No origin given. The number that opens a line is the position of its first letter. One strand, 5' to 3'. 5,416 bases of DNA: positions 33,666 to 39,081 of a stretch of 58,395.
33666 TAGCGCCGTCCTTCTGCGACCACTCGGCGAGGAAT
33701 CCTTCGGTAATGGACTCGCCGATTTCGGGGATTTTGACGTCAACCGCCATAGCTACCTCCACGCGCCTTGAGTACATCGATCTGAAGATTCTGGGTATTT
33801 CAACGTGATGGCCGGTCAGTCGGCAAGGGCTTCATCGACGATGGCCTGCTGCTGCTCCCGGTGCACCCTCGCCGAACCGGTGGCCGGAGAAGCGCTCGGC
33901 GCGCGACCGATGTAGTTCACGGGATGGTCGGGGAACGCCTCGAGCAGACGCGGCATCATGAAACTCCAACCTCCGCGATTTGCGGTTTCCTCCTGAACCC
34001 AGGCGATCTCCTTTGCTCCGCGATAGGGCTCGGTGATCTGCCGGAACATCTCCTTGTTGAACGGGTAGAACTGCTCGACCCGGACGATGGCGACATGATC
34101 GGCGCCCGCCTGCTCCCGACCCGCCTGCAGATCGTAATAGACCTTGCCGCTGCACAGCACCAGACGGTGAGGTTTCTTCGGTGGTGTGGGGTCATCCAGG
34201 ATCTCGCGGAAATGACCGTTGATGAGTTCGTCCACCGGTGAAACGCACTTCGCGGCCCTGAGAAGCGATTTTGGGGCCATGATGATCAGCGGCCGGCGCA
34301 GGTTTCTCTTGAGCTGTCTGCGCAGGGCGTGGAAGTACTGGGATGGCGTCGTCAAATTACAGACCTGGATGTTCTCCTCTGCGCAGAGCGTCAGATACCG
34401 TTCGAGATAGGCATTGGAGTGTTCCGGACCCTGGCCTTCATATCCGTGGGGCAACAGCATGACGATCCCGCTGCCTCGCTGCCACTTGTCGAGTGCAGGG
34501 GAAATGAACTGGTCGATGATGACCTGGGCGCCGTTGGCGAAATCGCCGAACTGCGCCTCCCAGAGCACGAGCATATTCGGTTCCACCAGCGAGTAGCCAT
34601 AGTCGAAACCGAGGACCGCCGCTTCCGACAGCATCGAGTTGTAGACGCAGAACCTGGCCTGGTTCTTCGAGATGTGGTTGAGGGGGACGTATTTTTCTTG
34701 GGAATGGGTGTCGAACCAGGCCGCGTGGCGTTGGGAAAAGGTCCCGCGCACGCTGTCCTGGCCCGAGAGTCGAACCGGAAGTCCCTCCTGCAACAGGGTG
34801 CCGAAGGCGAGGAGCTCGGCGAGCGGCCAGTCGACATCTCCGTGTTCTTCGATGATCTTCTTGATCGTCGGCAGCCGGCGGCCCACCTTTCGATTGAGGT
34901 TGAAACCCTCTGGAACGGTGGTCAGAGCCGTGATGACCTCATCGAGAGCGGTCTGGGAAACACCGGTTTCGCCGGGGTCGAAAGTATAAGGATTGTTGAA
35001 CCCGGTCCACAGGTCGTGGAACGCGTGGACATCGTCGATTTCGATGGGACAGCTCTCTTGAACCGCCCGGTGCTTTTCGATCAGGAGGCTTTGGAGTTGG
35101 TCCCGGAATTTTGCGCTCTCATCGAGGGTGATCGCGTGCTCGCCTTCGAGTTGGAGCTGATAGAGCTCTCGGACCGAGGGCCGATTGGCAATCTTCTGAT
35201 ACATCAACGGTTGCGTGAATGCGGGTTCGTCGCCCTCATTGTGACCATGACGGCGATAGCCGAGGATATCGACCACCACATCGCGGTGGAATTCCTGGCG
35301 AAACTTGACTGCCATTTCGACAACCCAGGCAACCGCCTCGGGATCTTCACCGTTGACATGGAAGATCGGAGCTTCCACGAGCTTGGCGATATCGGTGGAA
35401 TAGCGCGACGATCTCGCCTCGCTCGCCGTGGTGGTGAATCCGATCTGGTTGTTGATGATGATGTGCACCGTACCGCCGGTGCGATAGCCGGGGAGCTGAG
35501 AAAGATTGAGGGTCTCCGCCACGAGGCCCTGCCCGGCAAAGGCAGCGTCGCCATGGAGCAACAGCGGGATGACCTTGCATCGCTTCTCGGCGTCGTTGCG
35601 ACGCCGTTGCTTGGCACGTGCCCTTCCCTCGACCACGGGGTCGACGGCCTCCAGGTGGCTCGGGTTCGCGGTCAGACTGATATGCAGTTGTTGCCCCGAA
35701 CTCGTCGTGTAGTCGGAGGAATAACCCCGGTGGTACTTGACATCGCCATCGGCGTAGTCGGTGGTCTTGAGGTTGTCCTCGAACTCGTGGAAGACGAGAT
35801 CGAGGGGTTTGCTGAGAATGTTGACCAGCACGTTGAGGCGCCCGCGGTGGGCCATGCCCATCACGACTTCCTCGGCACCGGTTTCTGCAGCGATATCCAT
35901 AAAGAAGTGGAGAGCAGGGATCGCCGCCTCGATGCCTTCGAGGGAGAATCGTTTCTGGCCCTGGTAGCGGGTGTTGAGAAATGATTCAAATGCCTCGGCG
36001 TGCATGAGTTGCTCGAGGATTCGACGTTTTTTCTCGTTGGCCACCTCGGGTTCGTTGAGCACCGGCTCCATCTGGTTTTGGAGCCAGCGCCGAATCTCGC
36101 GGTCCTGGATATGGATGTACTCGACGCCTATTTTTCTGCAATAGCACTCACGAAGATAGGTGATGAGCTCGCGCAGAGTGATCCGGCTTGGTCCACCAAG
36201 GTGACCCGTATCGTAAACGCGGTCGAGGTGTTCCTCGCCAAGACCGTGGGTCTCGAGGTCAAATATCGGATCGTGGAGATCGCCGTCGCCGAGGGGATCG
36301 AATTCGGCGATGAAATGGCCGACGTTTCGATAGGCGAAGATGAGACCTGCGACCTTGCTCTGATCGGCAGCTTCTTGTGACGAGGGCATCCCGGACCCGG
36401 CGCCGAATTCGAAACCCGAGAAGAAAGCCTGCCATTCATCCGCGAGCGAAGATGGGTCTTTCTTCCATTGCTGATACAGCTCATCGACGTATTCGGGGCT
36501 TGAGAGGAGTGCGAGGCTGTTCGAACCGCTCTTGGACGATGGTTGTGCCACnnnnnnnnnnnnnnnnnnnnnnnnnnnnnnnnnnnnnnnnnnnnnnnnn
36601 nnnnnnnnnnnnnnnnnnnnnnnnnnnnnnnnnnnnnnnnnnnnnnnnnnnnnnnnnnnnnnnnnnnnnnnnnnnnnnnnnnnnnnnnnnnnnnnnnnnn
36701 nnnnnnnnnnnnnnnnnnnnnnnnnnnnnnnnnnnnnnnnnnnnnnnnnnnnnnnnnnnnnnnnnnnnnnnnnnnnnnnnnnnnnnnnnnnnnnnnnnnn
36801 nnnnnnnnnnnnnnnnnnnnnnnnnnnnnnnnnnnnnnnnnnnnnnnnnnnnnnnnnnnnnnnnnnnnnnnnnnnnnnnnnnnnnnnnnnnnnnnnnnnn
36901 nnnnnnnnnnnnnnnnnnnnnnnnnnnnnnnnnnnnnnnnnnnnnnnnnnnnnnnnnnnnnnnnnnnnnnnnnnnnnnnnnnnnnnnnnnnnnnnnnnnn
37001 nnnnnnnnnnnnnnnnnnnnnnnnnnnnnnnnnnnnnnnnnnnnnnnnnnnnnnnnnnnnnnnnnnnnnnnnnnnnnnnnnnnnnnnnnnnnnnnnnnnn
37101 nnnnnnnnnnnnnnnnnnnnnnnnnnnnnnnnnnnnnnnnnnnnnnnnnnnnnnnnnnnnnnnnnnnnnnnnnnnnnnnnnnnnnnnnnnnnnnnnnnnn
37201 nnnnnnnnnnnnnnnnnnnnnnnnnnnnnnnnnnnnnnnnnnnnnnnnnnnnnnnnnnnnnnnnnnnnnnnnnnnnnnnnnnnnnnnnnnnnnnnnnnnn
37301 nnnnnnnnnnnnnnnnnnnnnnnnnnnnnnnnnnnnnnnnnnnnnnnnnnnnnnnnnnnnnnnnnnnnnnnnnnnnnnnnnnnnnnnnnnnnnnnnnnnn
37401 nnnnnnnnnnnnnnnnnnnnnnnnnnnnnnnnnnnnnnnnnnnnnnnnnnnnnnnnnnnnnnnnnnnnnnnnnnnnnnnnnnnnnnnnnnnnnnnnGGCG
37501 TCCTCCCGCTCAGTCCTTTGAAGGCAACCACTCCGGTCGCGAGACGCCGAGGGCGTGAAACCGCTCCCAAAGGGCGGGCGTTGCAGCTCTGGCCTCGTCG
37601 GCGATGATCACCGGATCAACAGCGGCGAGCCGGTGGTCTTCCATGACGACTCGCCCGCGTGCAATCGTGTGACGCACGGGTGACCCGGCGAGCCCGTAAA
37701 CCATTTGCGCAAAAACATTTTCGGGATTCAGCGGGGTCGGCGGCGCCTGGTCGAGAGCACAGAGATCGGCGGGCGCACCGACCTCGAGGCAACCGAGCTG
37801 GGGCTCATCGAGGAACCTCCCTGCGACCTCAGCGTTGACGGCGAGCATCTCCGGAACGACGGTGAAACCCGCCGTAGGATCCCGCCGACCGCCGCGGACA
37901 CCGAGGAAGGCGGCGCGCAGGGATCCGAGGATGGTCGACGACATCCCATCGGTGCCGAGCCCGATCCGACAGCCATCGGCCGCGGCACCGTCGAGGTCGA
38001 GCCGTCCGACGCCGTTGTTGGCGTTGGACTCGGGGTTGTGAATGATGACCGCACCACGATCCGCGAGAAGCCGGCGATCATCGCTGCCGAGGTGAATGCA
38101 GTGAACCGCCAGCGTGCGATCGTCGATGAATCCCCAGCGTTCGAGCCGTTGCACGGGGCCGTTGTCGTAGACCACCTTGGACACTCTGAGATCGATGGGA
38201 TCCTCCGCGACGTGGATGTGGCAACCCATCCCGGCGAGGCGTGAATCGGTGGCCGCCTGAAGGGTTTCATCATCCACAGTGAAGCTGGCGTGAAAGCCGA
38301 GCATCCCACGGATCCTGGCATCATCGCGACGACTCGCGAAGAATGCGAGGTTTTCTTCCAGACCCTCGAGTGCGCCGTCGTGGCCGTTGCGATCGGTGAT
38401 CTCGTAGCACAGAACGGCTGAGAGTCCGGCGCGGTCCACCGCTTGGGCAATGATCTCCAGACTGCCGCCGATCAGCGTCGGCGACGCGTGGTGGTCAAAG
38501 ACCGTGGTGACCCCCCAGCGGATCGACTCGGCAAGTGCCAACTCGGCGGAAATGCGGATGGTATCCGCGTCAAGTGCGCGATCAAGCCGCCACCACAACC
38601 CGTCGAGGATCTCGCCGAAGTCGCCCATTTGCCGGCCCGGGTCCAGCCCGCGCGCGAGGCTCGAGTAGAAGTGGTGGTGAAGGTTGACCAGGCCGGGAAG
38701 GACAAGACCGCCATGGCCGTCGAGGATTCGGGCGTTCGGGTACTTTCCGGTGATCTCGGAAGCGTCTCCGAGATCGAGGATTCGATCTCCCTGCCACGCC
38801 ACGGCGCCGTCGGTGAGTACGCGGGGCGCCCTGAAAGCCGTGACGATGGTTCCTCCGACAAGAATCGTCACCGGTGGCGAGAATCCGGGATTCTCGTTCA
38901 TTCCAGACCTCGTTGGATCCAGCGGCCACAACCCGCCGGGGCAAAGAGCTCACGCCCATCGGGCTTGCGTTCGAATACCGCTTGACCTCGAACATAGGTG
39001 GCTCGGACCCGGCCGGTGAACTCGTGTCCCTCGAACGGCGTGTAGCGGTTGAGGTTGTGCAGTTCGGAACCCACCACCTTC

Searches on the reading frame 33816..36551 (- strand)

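Call 66: search_protein_families(library=pfam, proteins=[window:33816-36551:-], max_evalue=0.00001)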
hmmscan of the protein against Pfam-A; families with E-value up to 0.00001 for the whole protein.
window:33816-36551:- (911 aa): 4 families
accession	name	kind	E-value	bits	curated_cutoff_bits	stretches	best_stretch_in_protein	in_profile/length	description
PF00676.26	E1_dh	-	4.4e-50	170.8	22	1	182-498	3-292/300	Dehydrogenase E1 component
PF16870.10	OxoGdeHyase_C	-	4.5e-43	147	27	1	771-909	2-151/151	2-oxoglutarate dehydrogenase C-terminal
PF02779.29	Transket_pyr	-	1.5e-41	142.4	27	1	573-765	3-173/174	Transketolase, pyrimidine binding domain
PF16078.10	2-oxogl_dehyd_N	-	2.5e-12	46.6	27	1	18-50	8-40/41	2-oxoglutarate dehydrogenase N-terminus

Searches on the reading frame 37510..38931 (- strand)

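Call 68: search_protein_families(library=pfam, proteins=[window:37510-38931:-], max_evalue=0.00001)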
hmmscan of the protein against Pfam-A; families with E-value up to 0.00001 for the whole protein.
window:37510-38931:- (473 aa): 2 families
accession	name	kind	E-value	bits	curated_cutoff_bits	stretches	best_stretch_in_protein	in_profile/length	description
PF01979.26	Amidohydro_1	-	6.6e-36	124.7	25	1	76-429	1-345/345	Amidohydrolase family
PF07969.17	Amidohydro_3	-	4.5e-08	33.4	29.7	0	264-429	300-471/472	Amidohydrolase family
